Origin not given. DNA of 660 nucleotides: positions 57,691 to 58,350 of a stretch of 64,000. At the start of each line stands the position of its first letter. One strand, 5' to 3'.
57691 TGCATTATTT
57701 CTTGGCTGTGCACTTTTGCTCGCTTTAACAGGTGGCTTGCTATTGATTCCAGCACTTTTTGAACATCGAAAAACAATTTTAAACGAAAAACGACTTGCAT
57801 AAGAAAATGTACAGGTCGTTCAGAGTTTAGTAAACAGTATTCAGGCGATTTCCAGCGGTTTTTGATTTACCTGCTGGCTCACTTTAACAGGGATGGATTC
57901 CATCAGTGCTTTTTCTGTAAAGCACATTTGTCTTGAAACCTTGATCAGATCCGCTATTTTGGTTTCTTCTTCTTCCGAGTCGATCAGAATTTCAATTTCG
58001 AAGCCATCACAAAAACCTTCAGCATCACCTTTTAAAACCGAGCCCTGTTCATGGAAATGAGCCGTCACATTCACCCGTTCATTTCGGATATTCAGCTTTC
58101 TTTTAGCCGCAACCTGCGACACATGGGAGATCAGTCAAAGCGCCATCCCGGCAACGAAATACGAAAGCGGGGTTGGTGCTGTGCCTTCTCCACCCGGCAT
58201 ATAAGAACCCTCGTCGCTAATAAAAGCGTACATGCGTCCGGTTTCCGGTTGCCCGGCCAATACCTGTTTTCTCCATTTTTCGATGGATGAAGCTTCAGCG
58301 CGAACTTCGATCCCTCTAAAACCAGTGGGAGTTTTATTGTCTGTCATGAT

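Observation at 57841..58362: In-frame UGA at the catalytic-Cys position of an OsmC/Ohr-family gene, followed by an fdhF-like SECIS hairpin: candidate selenoprotein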

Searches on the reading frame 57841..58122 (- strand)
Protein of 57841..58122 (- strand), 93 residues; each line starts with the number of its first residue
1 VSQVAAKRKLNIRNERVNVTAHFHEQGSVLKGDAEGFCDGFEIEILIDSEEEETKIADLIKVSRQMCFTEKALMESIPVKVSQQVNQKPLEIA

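Call 38: find_encoding_contigs(protein=window:57841-58122:-, flank=10000, max_places=4)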
Protein window:57841-58122:- (93 aa): 23 contigs read that carry it; 4 places shown.
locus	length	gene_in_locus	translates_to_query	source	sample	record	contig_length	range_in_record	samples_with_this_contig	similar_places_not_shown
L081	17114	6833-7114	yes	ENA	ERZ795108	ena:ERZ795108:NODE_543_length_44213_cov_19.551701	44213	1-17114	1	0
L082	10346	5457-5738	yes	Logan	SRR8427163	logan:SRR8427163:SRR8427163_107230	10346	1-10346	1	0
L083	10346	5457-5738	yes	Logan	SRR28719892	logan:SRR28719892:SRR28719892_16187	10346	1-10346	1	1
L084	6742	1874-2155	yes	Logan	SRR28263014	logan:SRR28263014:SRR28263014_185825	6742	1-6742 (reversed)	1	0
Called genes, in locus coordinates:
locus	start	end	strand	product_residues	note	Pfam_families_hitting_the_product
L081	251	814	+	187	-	-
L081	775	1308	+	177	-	PF19502:DUF6036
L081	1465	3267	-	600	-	PF13185:GAF_2, PF00990:GGDEF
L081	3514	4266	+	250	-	PF00027:cNMP_binding, PF13545:HTH_Crp_2, PF00325:Crp (faint)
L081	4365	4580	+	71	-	PF00403:HMA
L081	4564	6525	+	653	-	PF00122:E1-E2_ATPase, PF00702:Hydrolase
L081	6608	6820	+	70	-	-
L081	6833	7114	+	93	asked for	-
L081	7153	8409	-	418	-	PF07690:MFS_1, PF12832:MFS_1_like (weak), PF00083:Sugar_tr, PF07690:MFS_1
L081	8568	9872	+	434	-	PF00483:NTP_transferase, PF24894:Hexapep_GlmU (faint), PF25247:LbH_GLGC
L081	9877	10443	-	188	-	PF01351:RNase_HII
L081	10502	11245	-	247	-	PF00535:Glycos_transf_2, PF10111:Glyco_tranf_2_2 (weak)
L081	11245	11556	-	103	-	-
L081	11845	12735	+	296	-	PF00756:Esterase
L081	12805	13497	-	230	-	PF16158:N_BRCA1_IG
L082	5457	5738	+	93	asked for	-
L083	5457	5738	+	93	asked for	-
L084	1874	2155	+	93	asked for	-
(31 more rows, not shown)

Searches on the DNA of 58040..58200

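Call 44: search_rna_families(source=window, start=58040, end=58200, threshold=evalue, max_evalue=10, show_alignments=3)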
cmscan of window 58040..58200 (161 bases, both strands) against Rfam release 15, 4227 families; matches with E-value up to 10: 1.
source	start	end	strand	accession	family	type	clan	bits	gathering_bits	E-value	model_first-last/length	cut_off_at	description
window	58089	58141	-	RF02174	SMAD5-AS1_2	Gene; lncRNA;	-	11.2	50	0.72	79-129/129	no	SMAD5 antisense RNA 1 conserved region 2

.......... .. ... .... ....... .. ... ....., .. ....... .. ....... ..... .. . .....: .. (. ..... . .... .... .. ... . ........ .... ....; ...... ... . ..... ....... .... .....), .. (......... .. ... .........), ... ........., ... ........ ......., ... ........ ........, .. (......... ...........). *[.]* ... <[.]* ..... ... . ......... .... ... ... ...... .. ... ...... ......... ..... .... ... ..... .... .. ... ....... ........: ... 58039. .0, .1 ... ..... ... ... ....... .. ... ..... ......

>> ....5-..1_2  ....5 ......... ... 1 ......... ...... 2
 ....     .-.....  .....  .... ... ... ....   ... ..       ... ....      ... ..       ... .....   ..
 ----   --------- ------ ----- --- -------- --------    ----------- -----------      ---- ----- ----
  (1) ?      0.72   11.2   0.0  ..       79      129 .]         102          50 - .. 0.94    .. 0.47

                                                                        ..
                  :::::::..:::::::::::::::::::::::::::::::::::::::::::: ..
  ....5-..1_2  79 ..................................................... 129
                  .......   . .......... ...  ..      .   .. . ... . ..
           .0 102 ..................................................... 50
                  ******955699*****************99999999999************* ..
